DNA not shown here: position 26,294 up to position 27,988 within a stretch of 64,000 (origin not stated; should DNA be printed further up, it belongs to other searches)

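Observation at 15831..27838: Periplasmic 3-keto-glycoside route plus mannoside catabolism in one island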

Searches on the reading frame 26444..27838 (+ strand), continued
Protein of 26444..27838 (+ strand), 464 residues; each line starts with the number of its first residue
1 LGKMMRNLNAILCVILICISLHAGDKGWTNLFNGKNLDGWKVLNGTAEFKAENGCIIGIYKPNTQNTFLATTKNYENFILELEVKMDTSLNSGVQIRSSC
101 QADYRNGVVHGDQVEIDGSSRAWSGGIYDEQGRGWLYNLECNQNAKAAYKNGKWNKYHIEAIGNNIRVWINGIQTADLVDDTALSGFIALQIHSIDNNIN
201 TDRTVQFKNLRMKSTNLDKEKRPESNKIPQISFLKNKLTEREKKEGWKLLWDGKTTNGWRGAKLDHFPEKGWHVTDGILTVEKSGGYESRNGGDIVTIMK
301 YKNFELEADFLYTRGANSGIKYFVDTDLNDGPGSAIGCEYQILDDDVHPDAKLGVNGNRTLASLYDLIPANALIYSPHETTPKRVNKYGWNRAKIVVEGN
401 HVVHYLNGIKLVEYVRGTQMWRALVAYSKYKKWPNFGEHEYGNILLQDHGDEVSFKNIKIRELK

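Call 65: find_homologous_proteins(query=window:26453-27835:+, max_evalue=1e-50)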
Query window:26453-27835:+ (461 aa): 7999 proteins with E <= 1e-50 among 8000 candidates; the best 120 are listed.
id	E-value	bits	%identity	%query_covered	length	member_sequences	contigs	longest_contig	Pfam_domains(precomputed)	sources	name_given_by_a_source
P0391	0.0e+0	1023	95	100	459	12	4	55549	PF06439.19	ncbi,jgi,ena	jgi:hypothetical protein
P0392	1.1e-274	930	85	100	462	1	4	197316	PF06439.19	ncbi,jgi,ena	jgi:hypothetical protein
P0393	2.2e-264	896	81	100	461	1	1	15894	PF06439.19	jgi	-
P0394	9.8e-253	857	78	100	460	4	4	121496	PF06439.19,PF20407.6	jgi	jgi:hypothetical protein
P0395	8.7e-248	841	60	95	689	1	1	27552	PF06439.19,PF20407.6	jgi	jgi:hypothetical protein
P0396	1.9e-245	833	60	95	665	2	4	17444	PF06439.19,PF20407.6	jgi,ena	-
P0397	3.2e-238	809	75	100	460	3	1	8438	PF06439.19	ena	-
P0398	1.3e-235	801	74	100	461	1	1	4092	PF06439.19,PF20407.6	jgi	jgi:hypothetical protein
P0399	2.1e-229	780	72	100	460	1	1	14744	PF06439.19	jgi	jgi:hypothetical protein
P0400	4.5e-226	769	73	99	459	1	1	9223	PF06439.19,PF20407.6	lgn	-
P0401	8.8e-225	765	71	100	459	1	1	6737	PF06439.19,PF20407.6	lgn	-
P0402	1.5e-224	764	72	100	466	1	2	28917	PF06439.19,PF20407.6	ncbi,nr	ncbi:MAG: DUF1080 domain-containing protein [Bacteroidota bacterium]|nr:DUF1080 domain-containing pr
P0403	2.6e-223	760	71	100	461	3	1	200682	PF06439.19,PF20407.6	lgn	-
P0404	1.1e-221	755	71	99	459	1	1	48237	PF06439.19,PF20407.6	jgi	-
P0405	1.3e-220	751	72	100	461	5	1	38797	PF06439.19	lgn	-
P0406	2.6e-220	750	72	99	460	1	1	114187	PF06439.19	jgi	jgi:hypothetical protein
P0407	9.8e-218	742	72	99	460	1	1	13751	PF06439.19,PF20407.6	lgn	-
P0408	2.4e-216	737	70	100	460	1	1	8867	PF06439.19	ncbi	-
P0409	7.1e-216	736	69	100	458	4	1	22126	PF06439.19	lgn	-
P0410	7.6e-216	736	71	99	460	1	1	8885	PF06439.19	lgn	-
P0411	1.6e-214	731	70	98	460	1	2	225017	PF06439.19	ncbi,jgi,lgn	-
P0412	4.5e-214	730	70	98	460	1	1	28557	PF06439.19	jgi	jgi:hypothetical protein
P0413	1.2e-213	728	71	98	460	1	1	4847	PF06439.19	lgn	-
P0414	2.9e-213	727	72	98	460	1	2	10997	PF06439.19,PF20407.6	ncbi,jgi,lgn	ncbi:MAG: DUF1080 domain-containing protein [Ignavibacteria bacterium]|jgi:hypothetical protein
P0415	2.9e-213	727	68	100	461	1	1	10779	PF06439.19,PF20407.6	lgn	-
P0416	3.9e-213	727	70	100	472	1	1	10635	PF06439.19,PF20407.6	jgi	jgi:hypothetical protein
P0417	7.1e-213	726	70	98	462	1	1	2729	PF06439.19,PF20407.6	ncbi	-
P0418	4.9e-212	723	71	96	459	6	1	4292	PF06439.19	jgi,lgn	jgi:hypothetical protein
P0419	1.1e-211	722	69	98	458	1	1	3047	PF06439.19,PF20407.6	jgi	jgi:hypothetical protein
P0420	1.8e-211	721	70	98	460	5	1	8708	PF06439.19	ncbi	-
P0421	9.2e-211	719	68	100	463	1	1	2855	PF06439.19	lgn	-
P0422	1.9e-210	718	68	100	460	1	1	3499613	PF06439.19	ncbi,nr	ncbi:MAG: DUF1080 domain-containing protein [Bacteroidales bacterium]|nr:MAG: DUF1080 domain-contain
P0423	3.1e-210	717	67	99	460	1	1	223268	PF06439.19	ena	-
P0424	7.4e-210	716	69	98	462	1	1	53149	PF06439.19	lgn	-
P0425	1.1e-209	715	68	99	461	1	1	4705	PF06439.19,PF20407.6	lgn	-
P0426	1.2e-209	715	67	99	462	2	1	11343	PF06439.19,PF20407.6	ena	-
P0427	1.3e-209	715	68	100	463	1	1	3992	PF06439.19,PF20407.6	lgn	-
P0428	2.6e-209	714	69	97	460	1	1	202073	PF06439.19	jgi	jgi:hypothetical protein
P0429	4.5e-209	713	67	98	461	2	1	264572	PF06439.19,PF20407.6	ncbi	-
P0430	5.7e-209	713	68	100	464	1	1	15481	PF06439.19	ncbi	-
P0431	5.9e-209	713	68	98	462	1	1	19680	PF06439.19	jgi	jgi:hypothetical protein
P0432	7.3e-209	713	68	99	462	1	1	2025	PF06439.19,PF20407.6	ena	-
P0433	7.8e-209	712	69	96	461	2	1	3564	PF06439.19,PF20407.6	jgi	jgi:hypothetical protein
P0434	9.4e-209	712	73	94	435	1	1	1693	PF06439.19,PF20407.6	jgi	jgi:hypothetical protein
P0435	1.0e-208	712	67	99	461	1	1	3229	PF06439.19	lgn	-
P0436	1.6e-208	711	67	99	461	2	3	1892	PF06439.19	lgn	-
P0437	5.6e-208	710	68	98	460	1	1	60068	PF06439.19,PF20407.6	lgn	-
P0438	6.7e-208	709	67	100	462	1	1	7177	PF06439.19,PF20407.6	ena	-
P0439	1.5e-207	708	68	100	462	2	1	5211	PF06439.19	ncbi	-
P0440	2.5e-207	707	68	99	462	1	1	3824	PF06439.19,PF20407.6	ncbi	ncbi:MAG TPA: DUF1080 domain-containing protein [bacterium]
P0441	3.9e-207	707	68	97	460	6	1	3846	PF06439.19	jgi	jgi:hypothetical protein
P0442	4.0e-207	707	67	98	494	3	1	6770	PF06439.19,PF20407.6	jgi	jgi:hypothetical protein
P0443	4.4e-207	707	68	100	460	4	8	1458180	PF06439.19,PF20407.6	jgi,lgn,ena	-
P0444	5.0e-207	706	67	98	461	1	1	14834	PF06439.19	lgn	-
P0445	5.7e-207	706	66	99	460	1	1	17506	PF06439.19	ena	-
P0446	6.5e-207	706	68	100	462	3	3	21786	PF06439.19,PF20407.6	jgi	jgi:hypothetical protein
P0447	1.1e-206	705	67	100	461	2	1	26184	PF06439.19,PF20407.6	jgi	-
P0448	2.5e-206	704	68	98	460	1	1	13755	PF06439.19,PF20407.6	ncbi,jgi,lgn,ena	-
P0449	5.1e-206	703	68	97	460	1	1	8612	PF06439.19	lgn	-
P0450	6.3e-206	703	68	98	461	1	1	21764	PF06439.19,PF20407.6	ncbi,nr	ncbi:MAG: DUF1080 domain-containing protein [Acidobacteria bacterium]|nr:DUF1080 domain-containing p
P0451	6.3e-206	703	66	100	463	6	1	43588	PF06439.19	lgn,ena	-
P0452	7.7e-206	703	67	100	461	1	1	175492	PF06439.19,PF20407.6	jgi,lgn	jgi:hypothetical protein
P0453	8.0e-206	703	68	98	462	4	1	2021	PF06439.19,PF20407.6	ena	-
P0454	9.7e-206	702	67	100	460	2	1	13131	PF06439.19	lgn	-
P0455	1.0e-205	702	68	98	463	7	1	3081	PF06439.19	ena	-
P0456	2.0e-205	701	67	98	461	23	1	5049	PF06439.19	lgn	-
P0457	2.6e-205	701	68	98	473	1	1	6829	PF06439.19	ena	-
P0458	3.4e-205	700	68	98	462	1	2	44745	PF06439.19,PF20407.6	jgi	jgi:hypothetical protein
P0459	3.7e-205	700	68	98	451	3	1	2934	PF06439.19,PF20407.6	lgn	-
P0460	4.2e-205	700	66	100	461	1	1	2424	PF06439.19,PF20407.6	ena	-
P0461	4.2e-205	700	66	100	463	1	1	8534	PF06439.19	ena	-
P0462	5.5e-205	700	69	95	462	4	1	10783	PF06439.19,PF20407.6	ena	-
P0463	7.0e-205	699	67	98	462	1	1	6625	PF06439.19,PF20407.6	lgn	-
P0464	2.3e-204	698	67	100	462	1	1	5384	PF06439.19,PF20407.6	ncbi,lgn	-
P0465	2.6e-204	698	70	95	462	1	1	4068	PF06439.19,PF20407.6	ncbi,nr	ncbi:DUF1080 domain-containing protein [candidate division KSB1 bacterium]|nr:DUF1080 domain-contain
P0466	3.0e-204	697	66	98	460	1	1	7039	PF06439.19,PF20407.6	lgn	-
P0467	3.2e-204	697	66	98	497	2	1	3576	PF06439.19,PF20407.6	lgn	-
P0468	3.4e-204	697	66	100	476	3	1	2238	PF06439.19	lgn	-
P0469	4.0e-204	697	66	99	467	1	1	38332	PF06439.19,PF20407.6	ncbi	-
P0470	5.0e-204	697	67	100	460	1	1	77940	PF06439.19,PF20407.6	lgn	-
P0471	8.7e-204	696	66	98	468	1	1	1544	PF06439.19,PF20407.6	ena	-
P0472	1.0e-203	696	68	95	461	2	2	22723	PF06439.19,PF20407.6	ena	-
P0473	1.1e-203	696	70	95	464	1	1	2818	PF06439.19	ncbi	-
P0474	1.2e-203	695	66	99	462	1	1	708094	PF06439.19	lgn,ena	-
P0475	1.4e-203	695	67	98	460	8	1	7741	PF06439.19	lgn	-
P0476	1.5e-203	695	68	95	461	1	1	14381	PF06439.19,PF20407.6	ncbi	-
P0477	1.6e-203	695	66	97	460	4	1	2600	PF06439.19,PF20407.6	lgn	-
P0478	1.8e-203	695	67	98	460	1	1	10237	PF06439.19,PF20407.6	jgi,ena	-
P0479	1.8e-203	695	66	100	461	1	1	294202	PF06439.19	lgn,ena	-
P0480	3.1e-203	694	68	95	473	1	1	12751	PF06439.19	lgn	-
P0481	3.4e-203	694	67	98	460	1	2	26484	PF06439.19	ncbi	-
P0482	3.5e-203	694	68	98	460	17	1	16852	PF06439.19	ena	-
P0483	5.8e-203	693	66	99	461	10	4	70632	PF06439.19,PF20407.6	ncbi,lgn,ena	-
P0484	6.1e-203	693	67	98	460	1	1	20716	PF06439.19,PF20407.6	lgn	-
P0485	6.1e-203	693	66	98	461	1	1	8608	PF06439.19,PF20407.6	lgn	-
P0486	7.4e-203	693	66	100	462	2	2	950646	PF06439.19,PF20407.6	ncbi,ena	-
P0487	1.5e-202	692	67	98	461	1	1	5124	PF06439.19,PF20407.6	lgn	-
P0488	1.6e-202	692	69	95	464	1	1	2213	PF06439.19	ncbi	-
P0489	1.7e-202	692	67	98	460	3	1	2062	PF06439.19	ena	-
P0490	1.9e-202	691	67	98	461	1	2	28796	PF06439.19,PF20407.6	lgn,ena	-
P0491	2.0e-202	691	69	98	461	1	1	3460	PF06439.19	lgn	-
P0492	2.4e-202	691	66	99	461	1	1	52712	PF06439.19,PF20407.6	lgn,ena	-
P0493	3.4e-202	691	67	99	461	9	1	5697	PF06439.19,PF20407.6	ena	-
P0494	3.5e-202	690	68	95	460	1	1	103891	PF06439.19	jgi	jgi:hypothetical protein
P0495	3.7e-202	690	66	100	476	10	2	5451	PF06439.19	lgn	-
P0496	4.6e-202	690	66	100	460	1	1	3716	PF06439.19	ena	-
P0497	5.8e-202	690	66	100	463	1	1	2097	PF06439.19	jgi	-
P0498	8.3e-202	689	66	99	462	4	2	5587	PF06439.19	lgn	-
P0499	1.1e-201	689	66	99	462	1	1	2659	PF06439.19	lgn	-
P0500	1.2e-201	689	65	99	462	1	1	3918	PF06439.19,PF20407.6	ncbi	-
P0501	1.5e-201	688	65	99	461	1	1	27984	PF06439.19,PF20407.6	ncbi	-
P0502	1.6e-201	688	66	100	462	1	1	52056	PF06439.19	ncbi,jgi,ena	-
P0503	2.3e-201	688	66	100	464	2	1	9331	PF06439.19,PF20407.6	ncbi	-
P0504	2.5e-201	688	66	96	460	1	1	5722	PF06439.19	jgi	jgi:hypothetical protein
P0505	2.5e-201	688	68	95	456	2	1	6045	PF06439.19,PF20407.6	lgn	-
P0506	4.4e-201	687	67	99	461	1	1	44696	PF06439.19,PF20407.6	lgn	-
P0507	5.2e-201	687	66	99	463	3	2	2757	PF06439.19,PF20407.6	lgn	-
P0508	6.4e-201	686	66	99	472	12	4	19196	PF06439.19,PF20407.6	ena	-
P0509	7.7e-201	686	66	99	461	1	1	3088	PF06439.19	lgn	-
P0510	8.8e-201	686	66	100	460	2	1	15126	PF06439.19,PF20407.6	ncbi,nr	ncbi:MAG: DUF1080 domain-containing protein [Prolixibacteraceae bacterium]|nr:DUF1080 domain-contain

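Call 66: find_encoding_contigs(protein=P0391, flank=10000, max_places=2)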
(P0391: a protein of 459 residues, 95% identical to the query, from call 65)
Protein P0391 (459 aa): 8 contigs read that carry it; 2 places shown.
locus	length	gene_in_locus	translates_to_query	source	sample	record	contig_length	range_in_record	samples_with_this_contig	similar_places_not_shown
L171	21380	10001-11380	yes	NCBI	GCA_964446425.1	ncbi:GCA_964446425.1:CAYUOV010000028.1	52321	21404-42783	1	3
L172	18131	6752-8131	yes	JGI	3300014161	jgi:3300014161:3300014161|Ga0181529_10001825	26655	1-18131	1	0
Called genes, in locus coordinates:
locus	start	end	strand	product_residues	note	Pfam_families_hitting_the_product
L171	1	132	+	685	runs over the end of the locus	PF01055:Glyco_hydro_31_2nd, PF02065:Melibiase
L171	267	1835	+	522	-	-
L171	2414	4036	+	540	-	PF12708:Pect-lyase_RHGA_epim, PF00295:Glyco_hydro_28 (weak), PF13229:Beta_helix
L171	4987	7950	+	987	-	PF13620:CarboxypepD_reg, PF13715:CarbopepD_reg_2, PF07715:Plug, PF00593:TonB_dep_Rec_b-barrel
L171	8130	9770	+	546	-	PF18962:Por_Secre_tail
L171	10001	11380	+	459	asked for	PF06439:3keto-disac_hyd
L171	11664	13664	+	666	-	PF08305:NPCBM, PF05345:He_PIG, PF16499:Melibiase_2, PF17801:Melibiase_C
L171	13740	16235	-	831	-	PF00933:Glyco_hydro_3, PF01915:Glyco_hydro_3_C, PF07691:PA14, PF10528:GLEYA (weak), PF14310:Fn3-like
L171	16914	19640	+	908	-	PF25788:Ig_Rha78A_N, PF08531:Bac_rhamnosid_N, PF05592:Bac_rhamnosid, PF17389:Bac_rhamnosid6H, PF17390:Bac_rhamnosid_C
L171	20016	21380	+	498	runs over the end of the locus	PF00370:FGGY_N, PF02782:FGGY_C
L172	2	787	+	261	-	?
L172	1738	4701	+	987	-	PF13620:CarboxypepD_reg, PF13715:CarbopepD_reg_2, PF07715:Plug, PF00593:TonB_dep_Rec_b-barrel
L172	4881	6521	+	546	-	PF18962:Por_Secre_tail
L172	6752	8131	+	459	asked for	PF06439:3keto-disac_hyd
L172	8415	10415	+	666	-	PF08305:NPCBM, PF05345:He_PIG, PF16499:Melibiase_2, PF17801:Melibiase_C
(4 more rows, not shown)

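Call 67: find_encoding_contigs(protein=P0400, flank=10000, max_places=1)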
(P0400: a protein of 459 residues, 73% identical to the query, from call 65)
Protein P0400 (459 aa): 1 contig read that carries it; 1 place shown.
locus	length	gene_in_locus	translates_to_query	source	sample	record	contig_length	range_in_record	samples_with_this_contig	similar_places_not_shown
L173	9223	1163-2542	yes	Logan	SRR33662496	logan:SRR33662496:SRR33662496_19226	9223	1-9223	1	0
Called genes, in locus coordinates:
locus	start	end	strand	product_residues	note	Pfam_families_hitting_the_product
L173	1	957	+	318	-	?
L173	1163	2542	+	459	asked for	PF06439:3keto-disac_hyd, PF20407:DUF1583_N (faint), PF06439:3keto-disac_hyd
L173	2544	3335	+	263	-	PF03009:GDPD, PF13653:GDPD_2 (weak)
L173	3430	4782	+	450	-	PF07690:MFS_1, PF12832:MFS_1_like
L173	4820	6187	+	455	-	-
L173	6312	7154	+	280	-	PF03372:Exo_endo_phos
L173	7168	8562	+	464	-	PF01408:GFO_IDH_MocA, PF02894:GFO_IDH_MocA_C (faint), PF22725:GFO_IDH_MocA_C3 (faint)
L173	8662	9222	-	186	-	?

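Call 68: find_encoding_contigs(protein=P0403, flank=10000, max_places=1)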
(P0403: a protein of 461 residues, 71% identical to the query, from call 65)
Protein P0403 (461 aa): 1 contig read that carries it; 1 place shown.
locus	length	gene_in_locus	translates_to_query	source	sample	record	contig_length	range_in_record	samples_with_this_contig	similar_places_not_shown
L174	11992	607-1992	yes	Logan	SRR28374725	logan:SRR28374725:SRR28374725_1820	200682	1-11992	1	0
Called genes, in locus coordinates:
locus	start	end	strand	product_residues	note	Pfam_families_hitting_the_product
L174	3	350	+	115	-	?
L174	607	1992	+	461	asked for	PF06439:3keto-disac_hyd, PF20407:DUF1583_N (faint), PF06439:3keto-disac_hyd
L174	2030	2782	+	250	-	PF03009:GDPD, PF13653:GDPD_2 (weak)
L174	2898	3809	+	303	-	PF12710:HAD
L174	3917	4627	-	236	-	PF00230:MIP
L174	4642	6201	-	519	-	PF00890:FAD_binding_2 (weak), PF01134:GIDA (faint), PF01266:DAO, PF12831:FAD_oxidored (weak), PF16901:DAO_C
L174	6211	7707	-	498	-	PF00370:FGGY_N, PF02782:FGGY_C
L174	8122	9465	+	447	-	PF07690:MFS_1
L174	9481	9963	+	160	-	PF01969:Ni_insertion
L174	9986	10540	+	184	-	PF13580:SIS_2, PF01380:SIS (faint)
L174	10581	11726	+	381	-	-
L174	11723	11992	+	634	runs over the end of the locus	PF00294:PfkB, PF00702:Hydrolase, PF13419:HAD_2 (weak)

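Call 69: find_encoding_contigs(protein=P0401, flank=10000, max_places=1)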
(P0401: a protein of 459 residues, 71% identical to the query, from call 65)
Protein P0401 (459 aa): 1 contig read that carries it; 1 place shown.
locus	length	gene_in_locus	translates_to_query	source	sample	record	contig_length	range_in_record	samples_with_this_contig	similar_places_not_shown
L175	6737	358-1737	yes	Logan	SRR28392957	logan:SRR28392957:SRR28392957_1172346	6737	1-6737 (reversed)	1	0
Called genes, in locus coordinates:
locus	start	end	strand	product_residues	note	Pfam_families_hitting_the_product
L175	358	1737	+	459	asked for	PF06439:3keto-disac_hyd, PF20407:DUF1583_N (faint), PF06439:3keto-disac_hyd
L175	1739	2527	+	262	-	PF03009:GDPD, PF13653:GDPD_2 (weak)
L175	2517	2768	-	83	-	-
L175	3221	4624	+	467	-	PF01408:GFO_IDH_MocA, PF22725:GFO_IDH_MocA_C3 (faint)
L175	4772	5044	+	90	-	-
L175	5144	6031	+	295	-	PF02424:ApbE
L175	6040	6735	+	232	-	?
